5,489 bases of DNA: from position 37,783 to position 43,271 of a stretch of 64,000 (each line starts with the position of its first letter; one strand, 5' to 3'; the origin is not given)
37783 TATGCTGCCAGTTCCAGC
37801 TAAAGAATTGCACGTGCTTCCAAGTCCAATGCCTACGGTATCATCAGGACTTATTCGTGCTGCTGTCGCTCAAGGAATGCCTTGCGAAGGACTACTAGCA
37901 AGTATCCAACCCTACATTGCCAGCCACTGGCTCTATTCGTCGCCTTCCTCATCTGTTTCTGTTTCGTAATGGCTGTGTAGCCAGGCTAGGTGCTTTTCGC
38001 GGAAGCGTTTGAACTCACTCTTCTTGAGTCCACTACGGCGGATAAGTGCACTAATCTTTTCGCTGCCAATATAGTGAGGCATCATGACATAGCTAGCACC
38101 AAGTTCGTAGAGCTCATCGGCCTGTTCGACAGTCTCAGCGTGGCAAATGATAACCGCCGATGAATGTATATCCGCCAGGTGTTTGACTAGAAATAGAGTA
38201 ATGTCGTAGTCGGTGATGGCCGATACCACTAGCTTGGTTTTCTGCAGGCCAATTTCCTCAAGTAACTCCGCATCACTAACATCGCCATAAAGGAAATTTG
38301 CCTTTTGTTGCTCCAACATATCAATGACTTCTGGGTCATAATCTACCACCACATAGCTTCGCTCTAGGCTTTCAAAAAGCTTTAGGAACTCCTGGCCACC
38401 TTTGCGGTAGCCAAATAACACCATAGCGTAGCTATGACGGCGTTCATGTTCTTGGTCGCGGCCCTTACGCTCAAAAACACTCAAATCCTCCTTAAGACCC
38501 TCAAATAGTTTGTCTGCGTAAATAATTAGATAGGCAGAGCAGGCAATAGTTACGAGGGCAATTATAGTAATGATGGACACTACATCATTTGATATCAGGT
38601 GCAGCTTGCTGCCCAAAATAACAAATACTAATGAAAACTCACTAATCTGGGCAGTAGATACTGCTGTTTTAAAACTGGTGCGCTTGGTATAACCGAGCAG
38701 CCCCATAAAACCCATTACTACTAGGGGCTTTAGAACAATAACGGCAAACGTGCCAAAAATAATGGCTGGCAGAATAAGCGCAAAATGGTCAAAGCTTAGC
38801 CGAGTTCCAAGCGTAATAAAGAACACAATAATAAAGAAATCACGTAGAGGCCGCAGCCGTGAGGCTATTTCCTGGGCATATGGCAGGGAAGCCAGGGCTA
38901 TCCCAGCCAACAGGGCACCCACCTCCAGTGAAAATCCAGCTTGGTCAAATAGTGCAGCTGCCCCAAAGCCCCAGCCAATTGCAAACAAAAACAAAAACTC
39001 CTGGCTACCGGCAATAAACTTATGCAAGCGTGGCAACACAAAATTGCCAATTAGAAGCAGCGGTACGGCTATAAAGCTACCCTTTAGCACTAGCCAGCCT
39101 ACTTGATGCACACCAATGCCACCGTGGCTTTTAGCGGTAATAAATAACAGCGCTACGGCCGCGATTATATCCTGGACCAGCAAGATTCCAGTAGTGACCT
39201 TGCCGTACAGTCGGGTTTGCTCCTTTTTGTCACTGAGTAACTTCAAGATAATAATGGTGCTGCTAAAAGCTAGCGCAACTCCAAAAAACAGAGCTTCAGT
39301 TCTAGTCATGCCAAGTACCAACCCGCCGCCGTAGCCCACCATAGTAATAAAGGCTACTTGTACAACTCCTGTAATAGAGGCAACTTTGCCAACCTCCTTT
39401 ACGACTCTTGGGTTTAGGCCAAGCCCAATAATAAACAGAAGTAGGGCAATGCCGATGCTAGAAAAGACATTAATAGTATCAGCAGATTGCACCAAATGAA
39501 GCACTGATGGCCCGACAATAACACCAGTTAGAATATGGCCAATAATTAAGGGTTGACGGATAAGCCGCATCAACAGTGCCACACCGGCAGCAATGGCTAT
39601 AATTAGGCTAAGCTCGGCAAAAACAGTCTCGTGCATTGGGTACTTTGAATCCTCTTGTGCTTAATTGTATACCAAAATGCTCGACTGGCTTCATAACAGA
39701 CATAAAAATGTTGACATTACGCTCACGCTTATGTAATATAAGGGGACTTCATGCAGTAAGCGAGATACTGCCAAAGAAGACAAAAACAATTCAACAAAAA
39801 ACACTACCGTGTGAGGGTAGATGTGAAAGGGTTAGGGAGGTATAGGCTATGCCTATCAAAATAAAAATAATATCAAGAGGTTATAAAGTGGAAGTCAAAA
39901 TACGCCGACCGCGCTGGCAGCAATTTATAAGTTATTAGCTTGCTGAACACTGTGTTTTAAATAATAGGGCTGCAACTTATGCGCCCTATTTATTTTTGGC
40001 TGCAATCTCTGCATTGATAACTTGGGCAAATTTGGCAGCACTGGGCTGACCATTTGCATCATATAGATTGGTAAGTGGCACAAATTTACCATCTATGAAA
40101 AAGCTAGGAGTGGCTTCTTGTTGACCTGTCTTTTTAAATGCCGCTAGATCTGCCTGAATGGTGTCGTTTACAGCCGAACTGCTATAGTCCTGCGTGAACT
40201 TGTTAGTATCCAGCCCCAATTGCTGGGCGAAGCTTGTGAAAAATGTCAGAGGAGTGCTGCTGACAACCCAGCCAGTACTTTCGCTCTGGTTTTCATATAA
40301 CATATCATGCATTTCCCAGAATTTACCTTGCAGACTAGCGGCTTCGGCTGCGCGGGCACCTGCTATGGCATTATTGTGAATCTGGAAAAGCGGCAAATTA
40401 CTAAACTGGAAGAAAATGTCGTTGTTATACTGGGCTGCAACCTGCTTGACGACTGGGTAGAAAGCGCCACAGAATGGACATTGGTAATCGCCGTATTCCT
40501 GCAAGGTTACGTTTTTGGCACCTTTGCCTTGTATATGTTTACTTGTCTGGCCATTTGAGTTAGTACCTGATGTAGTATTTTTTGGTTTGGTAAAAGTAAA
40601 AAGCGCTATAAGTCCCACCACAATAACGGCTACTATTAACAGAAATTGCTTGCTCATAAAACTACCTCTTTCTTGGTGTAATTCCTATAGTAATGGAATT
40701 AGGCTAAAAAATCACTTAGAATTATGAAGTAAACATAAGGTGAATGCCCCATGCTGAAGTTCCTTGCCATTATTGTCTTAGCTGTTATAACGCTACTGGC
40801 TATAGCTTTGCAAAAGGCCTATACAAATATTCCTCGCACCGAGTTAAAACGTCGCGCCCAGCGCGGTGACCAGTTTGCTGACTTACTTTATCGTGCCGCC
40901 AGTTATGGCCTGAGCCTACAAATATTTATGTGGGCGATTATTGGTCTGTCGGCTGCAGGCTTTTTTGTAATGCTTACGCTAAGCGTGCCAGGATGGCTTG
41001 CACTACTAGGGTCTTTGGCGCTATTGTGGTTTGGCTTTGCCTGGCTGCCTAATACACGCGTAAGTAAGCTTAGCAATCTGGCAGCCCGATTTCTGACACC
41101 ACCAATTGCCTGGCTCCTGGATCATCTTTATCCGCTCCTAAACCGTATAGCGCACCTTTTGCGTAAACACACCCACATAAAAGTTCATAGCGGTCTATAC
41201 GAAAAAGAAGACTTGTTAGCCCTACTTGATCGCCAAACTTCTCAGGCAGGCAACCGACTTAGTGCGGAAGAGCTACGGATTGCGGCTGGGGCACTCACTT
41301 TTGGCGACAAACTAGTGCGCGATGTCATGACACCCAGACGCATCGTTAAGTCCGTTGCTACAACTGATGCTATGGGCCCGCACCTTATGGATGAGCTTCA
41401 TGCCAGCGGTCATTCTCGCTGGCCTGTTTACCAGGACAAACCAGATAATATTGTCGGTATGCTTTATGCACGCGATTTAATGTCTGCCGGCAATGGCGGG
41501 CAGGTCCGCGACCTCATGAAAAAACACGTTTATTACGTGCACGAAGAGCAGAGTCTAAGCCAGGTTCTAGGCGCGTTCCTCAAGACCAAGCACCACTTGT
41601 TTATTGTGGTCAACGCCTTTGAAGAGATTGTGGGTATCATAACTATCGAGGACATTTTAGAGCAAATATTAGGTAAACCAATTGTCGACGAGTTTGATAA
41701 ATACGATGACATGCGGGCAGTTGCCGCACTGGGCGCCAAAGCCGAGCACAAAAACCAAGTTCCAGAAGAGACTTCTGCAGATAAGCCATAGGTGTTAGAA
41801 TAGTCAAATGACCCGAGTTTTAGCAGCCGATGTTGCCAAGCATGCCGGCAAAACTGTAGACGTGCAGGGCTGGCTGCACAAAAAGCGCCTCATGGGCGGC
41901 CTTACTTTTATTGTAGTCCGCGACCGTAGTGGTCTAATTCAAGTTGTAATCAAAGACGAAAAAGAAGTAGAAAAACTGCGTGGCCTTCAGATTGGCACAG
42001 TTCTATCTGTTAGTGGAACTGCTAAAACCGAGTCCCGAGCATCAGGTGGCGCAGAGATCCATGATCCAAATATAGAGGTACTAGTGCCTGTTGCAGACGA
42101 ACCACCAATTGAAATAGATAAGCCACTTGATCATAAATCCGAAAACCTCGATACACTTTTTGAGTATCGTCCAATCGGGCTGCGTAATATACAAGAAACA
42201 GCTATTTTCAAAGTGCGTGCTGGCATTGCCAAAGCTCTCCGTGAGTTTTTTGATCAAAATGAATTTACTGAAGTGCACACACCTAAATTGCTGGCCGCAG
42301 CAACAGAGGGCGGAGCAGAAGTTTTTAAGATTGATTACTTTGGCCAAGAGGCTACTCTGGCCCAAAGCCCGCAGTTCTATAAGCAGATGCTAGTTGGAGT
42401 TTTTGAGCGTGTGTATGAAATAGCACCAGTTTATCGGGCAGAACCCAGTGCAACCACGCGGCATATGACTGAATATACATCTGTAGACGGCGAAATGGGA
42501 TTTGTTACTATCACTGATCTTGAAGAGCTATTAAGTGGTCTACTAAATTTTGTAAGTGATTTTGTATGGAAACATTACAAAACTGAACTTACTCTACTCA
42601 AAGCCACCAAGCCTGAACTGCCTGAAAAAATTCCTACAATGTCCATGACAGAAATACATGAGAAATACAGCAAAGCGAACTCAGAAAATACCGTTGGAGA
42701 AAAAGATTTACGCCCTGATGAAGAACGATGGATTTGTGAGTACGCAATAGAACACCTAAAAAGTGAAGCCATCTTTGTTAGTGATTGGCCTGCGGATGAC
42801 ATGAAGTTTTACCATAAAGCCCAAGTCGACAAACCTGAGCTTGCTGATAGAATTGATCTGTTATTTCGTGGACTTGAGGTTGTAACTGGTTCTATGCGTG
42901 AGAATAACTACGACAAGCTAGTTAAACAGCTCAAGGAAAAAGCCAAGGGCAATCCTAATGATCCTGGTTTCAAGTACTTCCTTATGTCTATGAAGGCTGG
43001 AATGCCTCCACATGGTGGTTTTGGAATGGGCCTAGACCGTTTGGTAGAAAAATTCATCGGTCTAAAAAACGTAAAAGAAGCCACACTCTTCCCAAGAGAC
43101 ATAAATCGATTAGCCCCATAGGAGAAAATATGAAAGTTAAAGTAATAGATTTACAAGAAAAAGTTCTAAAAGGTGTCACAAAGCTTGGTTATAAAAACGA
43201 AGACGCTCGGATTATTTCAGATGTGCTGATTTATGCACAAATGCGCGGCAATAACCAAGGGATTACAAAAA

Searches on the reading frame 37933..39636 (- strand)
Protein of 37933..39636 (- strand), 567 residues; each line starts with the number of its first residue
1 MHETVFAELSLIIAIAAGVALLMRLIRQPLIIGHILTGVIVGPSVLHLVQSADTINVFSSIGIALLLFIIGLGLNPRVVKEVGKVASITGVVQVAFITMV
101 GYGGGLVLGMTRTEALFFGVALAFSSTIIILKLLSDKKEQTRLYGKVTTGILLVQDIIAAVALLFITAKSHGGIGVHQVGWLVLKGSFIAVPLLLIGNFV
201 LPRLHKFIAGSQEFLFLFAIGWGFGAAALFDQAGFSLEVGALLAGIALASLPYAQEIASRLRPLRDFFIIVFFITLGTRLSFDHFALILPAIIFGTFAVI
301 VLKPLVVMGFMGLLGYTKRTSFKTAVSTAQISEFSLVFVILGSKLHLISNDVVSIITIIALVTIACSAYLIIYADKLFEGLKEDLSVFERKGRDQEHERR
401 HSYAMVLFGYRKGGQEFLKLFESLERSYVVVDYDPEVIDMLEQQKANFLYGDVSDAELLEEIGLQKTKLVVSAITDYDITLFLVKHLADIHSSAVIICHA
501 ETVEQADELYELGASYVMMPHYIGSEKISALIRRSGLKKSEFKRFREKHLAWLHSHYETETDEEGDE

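Call 74: search_protein_families(library=pfam, proteins=[window:37933-39636:-], max_evalue=0.0001)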
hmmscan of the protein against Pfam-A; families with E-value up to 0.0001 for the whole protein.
window:37933-39636:- (567 aa): 2 families
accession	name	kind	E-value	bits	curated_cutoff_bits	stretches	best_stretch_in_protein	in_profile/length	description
PF00999.27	Na_H_Exchanger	-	2.6e-53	181.7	26.2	1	14-365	2-363/375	Sodium/hydrogen exchanger, transmembrane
PF02254.24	TrkA_N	-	1.4e-18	67.7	23.8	1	406-520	2-116/116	TrkA-N domain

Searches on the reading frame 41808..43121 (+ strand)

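Call 74: search_protein_families(library=pfam, proteins=[window:41808-43121:+], max_evalue=0.0001)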
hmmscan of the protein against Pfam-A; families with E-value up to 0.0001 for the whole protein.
window:41808-43121:+ (437 aa): 2 families
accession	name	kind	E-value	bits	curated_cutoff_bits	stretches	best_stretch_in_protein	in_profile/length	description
PF00152.25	tRNA-synt_2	-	1.3e-77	261.4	25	1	115-431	3-307/308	tRNA synthetases class II (D, K and N)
PF01336.31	tRNA_anti-codon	-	1.6e-13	50.8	27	1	17-92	1-75/75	OB-fold nucleic acid binding domain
